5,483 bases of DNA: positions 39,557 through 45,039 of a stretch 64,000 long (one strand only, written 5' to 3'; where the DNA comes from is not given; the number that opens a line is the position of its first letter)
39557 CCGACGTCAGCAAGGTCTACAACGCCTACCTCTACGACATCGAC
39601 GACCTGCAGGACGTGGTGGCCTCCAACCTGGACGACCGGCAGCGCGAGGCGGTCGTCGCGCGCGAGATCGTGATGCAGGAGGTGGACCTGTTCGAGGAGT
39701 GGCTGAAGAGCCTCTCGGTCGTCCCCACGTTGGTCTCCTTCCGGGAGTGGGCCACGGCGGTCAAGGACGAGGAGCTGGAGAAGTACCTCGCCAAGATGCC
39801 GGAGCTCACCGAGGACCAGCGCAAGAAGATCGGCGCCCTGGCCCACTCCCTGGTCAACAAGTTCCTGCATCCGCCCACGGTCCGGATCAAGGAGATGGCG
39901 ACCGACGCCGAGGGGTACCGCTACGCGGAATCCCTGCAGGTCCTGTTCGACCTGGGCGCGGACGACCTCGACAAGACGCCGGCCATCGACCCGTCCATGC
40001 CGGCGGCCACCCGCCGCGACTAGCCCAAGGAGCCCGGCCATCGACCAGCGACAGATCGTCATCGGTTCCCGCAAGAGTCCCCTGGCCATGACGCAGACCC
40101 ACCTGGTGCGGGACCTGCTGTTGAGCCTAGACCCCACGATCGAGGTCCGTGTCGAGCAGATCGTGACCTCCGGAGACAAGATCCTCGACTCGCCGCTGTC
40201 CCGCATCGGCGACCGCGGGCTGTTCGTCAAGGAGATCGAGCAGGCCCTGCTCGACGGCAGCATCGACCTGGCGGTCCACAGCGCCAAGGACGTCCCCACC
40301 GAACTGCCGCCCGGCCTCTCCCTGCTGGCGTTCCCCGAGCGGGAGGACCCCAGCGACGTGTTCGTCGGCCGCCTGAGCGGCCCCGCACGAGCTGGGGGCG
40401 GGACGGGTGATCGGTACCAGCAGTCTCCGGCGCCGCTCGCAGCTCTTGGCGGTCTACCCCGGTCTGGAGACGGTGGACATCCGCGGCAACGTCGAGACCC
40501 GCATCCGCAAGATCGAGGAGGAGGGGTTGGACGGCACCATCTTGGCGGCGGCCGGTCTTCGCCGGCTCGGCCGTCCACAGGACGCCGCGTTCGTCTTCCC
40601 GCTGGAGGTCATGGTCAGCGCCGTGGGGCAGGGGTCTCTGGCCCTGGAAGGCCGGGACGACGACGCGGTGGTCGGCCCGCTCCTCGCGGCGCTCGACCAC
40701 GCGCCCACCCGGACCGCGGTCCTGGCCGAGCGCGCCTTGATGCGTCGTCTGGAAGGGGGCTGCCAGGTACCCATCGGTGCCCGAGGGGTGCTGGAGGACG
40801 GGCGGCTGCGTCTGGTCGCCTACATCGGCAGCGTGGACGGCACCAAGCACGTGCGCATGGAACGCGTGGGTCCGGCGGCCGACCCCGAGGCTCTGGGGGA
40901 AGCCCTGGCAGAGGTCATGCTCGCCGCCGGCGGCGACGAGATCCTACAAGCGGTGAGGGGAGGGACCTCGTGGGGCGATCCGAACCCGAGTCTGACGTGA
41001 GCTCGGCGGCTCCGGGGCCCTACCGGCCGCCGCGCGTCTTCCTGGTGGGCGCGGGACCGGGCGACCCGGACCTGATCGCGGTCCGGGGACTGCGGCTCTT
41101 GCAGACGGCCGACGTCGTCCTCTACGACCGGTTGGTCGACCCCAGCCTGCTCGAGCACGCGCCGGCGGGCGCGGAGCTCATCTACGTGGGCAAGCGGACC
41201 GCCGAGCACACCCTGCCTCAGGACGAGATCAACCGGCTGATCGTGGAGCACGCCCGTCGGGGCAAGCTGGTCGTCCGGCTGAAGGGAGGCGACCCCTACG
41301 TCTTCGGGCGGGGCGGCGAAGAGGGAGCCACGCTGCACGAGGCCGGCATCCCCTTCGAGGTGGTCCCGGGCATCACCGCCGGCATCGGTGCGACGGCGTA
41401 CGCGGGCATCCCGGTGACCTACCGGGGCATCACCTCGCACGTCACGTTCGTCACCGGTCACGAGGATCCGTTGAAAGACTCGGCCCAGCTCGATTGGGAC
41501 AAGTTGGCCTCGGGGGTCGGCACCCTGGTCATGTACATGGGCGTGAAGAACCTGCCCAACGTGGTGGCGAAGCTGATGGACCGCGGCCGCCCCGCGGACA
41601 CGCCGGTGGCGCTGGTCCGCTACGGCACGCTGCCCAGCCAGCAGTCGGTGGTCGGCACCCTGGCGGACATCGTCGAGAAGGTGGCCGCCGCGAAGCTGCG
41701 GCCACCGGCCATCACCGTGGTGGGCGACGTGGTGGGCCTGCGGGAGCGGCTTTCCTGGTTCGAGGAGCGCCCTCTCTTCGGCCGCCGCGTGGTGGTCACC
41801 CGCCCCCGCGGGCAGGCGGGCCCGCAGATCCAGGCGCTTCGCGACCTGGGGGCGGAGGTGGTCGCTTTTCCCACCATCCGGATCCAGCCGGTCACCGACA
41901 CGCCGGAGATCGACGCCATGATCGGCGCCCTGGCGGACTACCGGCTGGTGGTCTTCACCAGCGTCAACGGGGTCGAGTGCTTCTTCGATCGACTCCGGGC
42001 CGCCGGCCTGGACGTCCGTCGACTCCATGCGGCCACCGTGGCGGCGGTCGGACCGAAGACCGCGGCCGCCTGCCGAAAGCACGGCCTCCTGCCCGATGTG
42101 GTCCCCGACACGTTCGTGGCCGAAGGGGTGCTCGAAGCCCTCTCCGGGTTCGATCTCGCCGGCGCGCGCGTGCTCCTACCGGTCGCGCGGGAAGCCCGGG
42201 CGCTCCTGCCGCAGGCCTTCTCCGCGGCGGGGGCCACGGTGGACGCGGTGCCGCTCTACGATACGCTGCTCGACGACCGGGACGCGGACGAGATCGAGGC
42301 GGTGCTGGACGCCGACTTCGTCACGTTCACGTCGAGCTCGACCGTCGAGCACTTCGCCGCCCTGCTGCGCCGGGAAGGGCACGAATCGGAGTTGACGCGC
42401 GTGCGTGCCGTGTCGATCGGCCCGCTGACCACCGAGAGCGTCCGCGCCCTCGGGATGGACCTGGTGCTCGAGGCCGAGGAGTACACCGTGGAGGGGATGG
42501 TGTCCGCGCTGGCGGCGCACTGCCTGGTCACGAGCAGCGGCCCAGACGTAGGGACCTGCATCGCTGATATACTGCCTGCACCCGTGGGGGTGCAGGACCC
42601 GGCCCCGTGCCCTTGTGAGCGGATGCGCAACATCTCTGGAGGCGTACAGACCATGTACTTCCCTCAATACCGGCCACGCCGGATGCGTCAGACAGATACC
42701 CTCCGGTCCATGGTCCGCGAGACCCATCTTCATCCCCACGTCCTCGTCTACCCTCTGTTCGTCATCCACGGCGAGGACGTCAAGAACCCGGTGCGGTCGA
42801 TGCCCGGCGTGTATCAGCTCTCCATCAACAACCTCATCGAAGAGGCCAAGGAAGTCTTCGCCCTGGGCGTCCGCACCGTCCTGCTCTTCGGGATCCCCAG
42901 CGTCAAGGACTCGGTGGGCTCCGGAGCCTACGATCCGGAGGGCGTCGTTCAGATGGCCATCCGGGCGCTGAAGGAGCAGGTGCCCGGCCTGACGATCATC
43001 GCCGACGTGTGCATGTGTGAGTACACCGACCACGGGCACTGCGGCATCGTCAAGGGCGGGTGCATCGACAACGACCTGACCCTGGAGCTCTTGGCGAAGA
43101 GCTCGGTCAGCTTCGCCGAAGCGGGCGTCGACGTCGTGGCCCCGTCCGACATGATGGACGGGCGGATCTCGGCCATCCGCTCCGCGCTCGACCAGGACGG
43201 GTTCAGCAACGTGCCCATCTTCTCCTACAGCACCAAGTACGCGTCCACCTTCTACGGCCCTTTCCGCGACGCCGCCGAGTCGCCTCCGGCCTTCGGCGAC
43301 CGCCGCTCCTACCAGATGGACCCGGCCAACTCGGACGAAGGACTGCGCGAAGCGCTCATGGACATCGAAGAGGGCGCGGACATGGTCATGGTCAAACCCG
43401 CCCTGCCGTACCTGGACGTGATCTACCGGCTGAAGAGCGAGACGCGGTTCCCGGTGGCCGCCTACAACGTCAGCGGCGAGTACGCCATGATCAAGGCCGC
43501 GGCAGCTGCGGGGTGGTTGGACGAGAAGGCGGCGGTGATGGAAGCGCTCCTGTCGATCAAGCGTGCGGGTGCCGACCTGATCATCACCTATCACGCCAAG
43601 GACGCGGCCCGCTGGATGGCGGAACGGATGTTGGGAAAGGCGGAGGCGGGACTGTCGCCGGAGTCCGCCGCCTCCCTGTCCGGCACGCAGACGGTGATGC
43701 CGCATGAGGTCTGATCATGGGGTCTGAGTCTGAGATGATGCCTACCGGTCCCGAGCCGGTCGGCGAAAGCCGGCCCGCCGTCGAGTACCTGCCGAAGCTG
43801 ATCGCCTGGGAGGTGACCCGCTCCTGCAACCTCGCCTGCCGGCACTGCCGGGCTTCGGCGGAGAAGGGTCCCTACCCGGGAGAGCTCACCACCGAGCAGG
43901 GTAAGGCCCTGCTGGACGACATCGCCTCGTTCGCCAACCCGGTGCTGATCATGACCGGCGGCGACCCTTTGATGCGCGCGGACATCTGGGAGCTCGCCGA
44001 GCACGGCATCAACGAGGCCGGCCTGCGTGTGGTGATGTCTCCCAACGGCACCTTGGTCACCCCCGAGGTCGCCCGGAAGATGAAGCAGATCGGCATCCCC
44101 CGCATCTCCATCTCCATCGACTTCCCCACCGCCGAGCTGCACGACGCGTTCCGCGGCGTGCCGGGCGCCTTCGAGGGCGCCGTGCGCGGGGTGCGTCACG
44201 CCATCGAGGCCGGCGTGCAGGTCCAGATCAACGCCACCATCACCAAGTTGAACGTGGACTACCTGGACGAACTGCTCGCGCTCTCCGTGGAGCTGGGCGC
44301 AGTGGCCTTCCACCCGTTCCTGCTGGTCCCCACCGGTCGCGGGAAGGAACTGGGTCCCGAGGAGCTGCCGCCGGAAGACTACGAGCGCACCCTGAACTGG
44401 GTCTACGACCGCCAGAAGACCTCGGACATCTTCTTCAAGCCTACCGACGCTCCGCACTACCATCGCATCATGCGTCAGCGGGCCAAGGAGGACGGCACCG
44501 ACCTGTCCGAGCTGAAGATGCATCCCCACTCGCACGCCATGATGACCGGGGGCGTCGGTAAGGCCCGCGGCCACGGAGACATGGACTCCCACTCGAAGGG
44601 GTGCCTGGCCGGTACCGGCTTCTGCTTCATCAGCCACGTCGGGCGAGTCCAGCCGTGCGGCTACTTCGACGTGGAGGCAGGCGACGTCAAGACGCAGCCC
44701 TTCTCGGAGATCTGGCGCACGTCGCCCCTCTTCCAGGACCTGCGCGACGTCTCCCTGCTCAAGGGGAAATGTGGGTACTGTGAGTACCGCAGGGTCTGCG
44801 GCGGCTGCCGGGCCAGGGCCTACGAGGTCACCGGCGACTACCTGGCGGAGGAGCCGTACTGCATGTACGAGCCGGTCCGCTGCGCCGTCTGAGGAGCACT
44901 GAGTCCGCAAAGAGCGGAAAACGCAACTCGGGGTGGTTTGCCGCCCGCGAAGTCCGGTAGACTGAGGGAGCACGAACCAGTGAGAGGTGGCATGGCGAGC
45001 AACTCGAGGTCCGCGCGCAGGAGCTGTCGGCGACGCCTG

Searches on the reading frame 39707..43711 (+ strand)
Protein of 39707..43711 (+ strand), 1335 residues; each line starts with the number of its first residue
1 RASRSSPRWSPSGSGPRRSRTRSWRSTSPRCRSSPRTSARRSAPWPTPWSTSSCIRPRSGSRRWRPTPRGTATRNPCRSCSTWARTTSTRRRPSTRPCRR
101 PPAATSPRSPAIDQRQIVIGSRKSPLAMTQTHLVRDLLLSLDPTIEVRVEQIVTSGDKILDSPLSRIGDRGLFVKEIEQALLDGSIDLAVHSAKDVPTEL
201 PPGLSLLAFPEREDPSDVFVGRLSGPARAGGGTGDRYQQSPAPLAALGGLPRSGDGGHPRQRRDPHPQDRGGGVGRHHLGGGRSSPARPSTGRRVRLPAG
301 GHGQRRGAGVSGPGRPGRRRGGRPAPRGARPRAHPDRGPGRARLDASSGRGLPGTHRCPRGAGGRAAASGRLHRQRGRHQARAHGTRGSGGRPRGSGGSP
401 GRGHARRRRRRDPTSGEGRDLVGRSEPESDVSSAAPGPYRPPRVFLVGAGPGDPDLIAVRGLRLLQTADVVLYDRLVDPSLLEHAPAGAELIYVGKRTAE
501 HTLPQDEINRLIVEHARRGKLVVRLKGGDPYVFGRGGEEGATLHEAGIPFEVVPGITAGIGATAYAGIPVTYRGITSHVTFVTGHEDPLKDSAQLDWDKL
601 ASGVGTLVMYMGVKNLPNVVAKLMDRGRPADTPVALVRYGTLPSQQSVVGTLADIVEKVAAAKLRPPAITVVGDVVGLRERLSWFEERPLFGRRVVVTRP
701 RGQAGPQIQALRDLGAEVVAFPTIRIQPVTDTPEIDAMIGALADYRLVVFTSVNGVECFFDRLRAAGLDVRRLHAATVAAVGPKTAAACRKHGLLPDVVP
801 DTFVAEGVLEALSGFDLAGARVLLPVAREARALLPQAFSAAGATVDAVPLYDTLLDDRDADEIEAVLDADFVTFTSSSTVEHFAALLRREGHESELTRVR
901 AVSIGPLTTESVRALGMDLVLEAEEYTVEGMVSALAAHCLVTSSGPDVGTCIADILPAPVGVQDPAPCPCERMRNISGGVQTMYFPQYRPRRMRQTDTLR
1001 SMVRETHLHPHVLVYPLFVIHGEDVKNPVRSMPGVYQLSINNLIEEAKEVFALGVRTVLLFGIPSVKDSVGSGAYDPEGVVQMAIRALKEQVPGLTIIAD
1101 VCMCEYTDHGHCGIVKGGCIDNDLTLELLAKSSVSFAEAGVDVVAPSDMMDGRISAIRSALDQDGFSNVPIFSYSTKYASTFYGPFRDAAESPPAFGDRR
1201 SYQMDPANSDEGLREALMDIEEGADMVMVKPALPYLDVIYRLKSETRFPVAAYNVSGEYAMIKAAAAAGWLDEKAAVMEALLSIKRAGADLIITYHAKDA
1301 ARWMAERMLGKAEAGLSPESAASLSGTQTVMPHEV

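Call 8: search_protein_families(library=pfam, proteins=[window:39707-43711:+], max_evalue=0.001)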
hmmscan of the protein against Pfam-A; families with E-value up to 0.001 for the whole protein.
window:39707-43711:+ (1335 aa): 4 families
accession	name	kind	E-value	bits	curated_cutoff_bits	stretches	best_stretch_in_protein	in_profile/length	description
PF00490.27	ALAD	-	3.3e-150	500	24.6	1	988-1303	2-317/317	Delta-aminolevulinic acid dehydratase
PF02602.20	HEM4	-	6.1e-62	209.2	27.5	1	709-932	5-230/231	Uroporphyrinogen-III synthase HemD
PF00590.25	TP_methylase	-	1.6e-53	182.2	27.8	1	444-655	2-211/212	Tetrapyrrole (Corrin/Porphyrin) Methylases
PF01379.25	Porphobil_deam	-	1.2e-36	126.7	22.1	1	117-222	1-104/207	Porphobilinogen deaminase, dipyromethane cofactor binding domain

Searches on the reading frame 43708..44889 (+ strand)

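Call 8: search_protein_families(library=pfam, proteins=[window:43708-44889:+], max_evalue=0.001)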
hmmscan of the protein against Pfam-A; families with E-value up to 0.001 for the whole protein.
window:43708-44889:+ (394 aa): 3 families
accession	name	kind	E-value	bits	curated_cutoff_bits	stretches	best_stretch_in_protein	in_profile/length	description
PF04055.27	Radical_SAM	-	1.2e-25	91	29.5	1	35-190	2-163/166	Radical SAM superfamily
PF13186.11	SPASM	-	1.5e-07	32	21.5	1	299-359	1-58/67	Iron-sulfur cluster-binding domain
PF13353.11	Fer4_12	-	8.8e-05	23.3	22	1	38-117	13-94/137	4Fe-4S single cluster domain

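Call 67: search_protein_families(library=ncbifam, proteins=[window:43708-44889:+], max_evalue=0.0001)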
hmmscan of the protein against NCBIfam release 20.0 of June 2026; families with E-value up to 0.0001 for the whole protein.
window:43708-44889:+ (394 aa): 62 families (the best 25 are shown)
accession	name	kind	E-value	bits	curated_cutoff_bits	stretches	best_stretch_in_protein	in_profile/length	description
TIGR04545.1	rSAM_ahbD_hemeb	equivalog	5.4e-151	502.8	500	1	31-389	1-339/339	heme b synthase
TIGR04053.2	TIGR04053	equivalog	1.7e-114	382.9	395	1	28-389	6-366/366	TIGR04053 family radical SAM/SPASM domain-containing protein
TIGR04055.1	rSAM_NirJ2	equivalog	1.2e-100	337.2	500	2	31-258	1-226/326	putative heme d1 biosynthesis radical SAM protein NirJ2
TIGR04546.1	rSAM_ahbC_deAc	equivalog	8.9e-63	212.4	650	1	31-386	40-384/390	12,18-didecarboxysiroheme deacetylase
TIGR04054.1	rSAM_NirJ1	equivalog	1e-60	205.4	650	2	29-235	35-239/387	putative heme d1 biosynthesis radical SAM protein NirJ1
TIGR04051.1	rSAM_NirJ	equivalog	4.2e-60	203.6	515.45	1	32-386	4-347/354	heme d1 biosynthesis radical SAM protein NirJ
TIGR04347.1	pseudo_SAM_Halo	equivalog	1.6e-59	202.2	525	2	31-236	39-242/390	TIGR04347 family pseudo-SAM/SPASM protein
TIGR03962.1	mycofact_rSAM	equivalog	9.2e-47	159.8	265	2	29-244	11-227/339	mycofactocin radical SAM maturase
TIGR04303.1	GeoRSP_rSAM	equivalog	6.1e-45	154.2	400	2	29-208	4-181/325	GeoRSP system radical SAM/SPASM protein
NF050035.1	rSAM_WgK_link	exception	8.7e-42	143.4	650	2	27-213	6-191/367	radical SAM/SPASM peptide maturase WgkB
TIGR04251.1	SCM_rSAM_ScmF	equivalog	1.1e-38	133.5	400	1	33-215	7-191/353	SynChlorMet cassette radical SAM/SPASM protein ScmF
NF045574.1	sacti_mat_StsB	exception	7.7e-38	130.5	625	1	32-192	98-255/466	StsB family radical SAM/SPASM domain sactipeptide maturase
TIGR03913.1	rad_SAM_trio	equivalog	8.8e-34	116.7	591.75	2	26-209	15-195/477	GDL motif peptide-associated radical SAM/SPASM maturase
TIGR04250.1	SCM_rSAM_ScmE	equivalog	1.5e-30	106.3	400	2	29-195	2-167/358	SynChlorMet cassette radical SAM/SPASM protein ScmE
TIGR02109.1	PQQ_syn_pqqE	equivalog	1.5e-30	106.3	381.35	2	29-199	6-175/358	pyrroloquinoline quinone biosynthesis protein PqqE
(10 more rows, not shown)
